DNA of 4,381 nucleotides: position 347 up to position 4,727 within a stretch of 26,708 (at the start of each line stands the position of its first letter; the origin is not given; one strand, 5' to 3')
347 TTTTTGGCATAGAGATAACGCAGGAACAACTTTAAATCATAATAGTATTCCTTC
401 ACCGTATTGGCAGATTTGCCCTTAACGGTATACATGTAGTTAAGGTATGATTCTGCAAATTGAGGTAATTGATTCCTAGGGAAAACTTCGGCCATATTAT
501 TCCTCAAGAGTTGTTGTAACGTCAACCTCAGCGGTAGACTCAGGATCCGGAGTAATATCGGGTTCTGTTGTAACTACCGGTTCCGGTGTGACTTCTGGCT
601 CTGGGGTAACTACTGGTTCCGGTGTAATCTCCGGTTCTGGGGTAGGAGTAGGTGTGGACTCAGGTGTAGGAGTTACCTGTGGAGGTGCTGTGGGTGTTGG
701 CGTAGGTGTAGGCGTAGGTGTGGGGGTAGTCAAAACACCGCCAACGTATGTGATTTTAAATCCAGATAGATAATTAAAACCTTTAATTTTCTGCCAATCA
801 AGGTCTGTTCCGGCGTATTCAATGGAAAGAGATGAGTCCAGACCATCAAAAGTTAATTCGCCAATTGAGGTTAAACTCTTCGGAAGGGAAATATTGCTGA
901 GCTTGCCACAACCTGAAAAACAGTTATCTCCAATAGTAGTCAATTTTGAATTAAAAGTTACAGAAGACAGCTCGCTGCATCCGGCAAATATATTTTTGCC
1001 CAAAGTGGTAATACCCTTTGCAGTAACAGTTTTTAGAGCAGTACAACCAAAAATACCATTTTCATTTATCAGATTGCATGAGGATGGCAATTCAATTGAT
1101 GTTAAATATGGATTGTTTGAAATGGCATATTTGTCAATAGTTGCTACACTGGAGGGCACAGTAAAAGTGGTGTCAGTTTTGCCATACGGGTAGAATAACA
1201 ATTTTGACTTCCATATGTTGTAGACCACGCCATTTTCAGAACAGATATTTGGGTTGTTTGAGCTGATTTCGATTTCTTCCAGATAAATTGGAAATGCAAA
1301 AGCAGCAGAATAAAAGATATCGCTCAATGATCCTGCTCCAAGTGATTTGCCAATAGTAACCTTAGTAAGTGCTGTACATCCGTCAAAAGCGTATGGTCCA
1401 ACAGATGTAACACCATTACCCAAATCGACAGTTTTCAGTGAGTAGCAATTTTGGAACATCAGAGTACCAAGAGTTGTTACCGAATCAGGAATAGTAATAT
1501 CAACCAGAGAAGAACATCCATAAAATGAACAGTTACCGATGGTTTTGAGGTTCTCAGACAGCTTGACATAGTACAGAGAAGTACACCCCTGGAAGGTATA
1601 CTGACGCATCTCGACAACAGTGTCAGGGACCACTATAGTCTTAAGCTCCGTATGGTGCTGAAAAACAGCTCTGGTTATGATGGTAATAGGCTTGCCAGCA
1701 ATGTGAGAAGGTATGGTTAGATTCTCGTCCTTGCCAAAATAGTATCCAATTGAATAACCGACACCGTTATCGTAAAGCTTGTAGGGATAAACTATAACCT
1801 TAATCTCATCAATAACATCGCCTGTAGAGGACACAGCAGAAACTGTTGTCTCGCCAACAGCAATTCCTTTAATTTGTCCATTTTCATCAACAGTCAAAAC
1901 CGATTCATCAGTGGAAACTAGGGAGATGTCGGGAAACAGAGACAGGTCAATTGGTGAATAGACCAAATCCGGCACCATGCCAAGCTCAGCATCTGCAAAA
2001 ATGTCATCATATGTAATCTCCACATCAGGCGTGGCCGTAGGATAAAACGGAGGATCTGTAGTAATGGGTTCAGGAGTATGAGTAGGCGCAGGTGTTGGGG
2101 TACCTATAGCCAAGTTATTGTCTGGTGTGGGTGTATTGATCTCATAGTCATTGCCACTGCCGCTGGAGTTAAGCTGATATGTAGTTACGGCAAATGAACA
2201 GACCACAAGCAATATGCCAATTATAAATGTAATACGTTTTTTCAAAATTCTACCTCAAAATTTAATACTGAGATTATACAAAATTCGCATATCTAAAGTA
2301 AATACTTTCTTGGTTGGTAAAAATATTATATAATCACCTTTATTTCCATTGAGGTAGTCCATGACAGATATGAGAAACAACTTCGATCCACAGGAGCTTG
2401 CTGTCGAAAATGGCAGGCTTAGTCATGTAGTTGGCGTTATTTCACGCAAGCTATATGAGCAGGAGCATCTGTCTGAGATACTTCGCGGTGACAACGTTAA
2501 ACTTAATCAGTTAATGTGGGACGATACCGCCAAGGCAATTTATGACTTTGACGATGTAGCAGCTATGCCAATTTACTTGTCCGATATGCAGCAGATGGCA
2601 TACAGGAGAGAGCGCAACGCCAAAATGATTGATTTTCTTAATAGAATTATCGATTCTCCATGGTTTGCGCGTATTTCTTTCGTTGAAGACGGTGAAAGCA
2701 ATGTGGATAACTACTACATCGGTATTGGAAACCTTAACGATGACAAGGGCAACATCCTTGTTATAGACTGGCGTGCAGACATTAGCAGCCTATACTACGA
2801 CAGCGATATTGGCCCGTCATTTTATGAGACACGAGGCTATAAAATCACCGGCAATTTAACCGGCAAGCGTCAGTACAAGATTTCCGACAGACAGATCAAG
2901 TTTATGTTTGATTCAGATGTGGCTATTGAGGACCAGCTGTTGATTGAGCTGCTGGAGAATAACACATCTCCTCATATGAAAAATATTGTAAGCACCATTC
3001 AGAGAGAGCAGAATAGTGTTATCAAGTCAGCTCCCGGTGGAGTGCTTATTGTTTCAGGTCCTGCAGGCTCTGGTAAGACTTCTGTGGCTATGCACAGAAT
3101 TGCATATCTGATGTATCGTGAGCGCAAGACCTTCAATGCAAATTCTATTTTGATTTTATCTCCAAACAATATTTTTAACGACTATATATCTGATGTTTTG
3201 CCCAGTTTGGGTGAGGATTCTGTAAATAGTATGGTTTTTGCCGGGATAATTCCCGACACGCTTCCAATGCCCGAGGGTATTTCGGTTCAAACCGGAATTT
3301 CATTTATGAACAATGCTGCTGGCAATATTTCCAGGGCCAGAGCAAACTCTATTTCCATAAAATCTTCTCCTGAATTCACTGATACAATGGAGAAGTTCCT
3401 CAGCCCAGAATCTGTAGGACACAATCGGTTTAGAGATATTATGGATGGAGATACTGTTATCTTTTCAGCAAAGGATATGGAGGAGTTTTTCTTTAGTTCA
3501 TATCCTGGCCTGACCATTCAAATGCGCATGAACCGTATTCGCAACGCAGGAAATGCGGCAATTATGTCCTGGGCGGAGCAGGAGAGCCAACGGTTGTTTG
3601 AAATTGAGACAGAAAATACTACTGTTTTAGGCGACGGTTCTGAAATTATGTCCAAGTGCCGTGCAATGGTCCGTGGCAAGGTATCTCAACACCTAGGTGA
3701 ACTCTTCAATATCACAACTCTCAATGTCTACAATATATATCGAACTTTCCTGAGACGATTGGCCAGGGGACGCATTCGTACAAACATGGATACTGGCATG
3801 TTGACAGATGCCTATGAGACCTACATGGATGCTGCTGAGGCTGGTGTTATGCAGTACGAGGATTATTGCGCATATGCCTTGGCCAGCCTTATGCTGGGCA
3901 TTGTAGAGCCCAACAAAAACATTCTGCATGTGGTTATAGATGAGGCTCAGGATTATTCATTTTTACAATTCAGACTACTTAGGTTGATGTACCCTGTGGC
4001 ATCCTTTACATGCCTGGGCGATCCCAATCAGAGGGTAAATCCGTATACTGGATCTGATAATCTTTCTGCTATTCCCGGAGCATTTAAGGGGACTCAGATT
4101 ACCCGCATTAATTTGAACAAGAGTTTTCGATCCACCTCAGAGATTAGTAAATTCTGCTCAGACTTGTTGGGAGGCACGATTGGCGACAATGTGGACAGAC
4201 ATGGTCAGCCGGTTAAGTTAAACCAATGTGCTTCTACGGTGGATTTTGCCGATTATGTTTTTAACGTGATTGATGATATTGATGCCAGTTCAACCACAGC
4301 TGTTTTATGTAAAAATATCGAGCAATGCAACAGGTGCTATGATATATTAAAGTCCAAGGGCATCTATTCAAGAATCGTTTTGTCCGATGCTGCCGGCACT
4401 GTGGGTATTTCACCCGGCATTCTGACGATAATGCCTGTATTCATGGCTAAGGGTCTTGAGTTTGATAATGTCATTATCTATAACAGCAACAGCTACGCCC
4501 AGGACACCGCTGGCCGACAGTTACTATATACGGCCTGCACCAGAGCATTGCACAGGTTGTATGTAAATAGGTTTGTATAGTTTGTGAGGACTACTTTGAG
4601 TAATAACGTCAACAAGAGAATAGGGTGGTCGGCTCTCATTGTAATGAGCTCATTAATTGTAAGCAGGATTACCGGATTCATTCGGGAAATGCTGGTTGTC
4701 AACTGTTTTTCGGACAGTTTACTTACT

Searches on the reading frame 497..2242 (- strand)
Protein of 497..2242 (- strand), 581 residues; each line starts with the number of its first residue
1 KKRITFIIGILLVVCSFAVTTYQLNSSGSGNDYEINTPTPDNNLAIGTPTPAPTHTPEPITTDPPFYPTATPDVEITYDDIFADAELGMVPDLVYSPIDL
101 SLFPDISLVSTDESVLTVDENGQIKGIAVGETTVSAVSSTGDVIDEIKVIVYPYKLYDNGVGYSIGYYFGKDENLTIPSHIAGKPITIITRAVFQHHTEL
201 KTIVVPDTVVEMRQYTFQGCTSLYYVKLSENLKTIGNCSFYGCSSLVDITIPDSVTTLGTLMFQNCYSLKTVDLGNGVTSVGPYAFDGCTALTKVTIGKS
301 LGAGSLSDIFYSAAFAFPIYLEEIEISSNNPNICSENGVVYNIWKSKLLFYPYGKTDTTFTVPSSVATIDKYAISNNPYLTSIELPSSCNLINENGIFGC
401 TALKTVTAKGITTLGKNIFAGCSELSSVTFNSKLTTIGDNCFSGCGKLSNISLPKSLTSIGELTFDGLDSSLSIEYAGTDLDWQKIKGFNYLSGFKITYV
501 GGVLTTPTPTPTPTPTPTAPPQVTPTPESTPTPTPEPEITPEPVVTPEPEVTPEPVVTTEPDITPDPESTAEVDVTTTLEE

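Call 56: search_protein_families(library=pfam, proteins=[window:497-2242:-], max_evalue=0.00001)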
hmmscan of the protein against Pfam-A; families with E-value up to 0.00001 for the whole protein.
window:497-2242:- (581 aa): 2 families
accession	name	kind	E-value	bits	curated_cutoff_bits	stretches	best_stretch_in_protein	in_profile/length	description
PF13306.12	LRR_5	-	1.6e-53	180.4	27.7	2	187-301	1-112/127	BspA type Leucine rich repeat region (6 copies)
PF13855.12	LRR_8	-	1.7e-12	47.4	27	0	211-250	15-55/61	Leucine rich repeat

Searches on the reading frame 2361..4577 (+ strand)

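Call 56: search_protein_families(library=pfam, proteins=[window:2361-4577:+], max_evalue=0.00001)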
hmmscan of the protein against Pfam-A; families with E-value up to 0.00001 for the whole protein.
window:2361-4577:+ (739 aa): 5 families
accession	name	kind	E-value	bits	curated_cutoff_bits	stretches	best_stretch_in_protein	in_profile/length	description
PF00580.27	UvrD-helicase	-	7.5e-14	52.5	23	0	215-267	3-52/271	UvrD/REP helicase N-terminal domain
PF13538.12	UvrD_C_2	-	3.9e-10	39.9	27.4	1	689-735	3-51/52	UvrD-like helicase C-terminal domain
PF13245.12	AAA_19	-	5.9e-10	39.9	25.1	0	220-270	5-51/134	AAA domain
PF13361.12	UvrD_C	-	1.4e-08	35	25.6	0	689-735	288-345/350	UvrD-like helicase C-terminal domain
PF01443.25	Viral_helicase1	-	5.7e-07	30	21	0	525-734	64-225/228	Viral superfamily 1 RNA helicase core domain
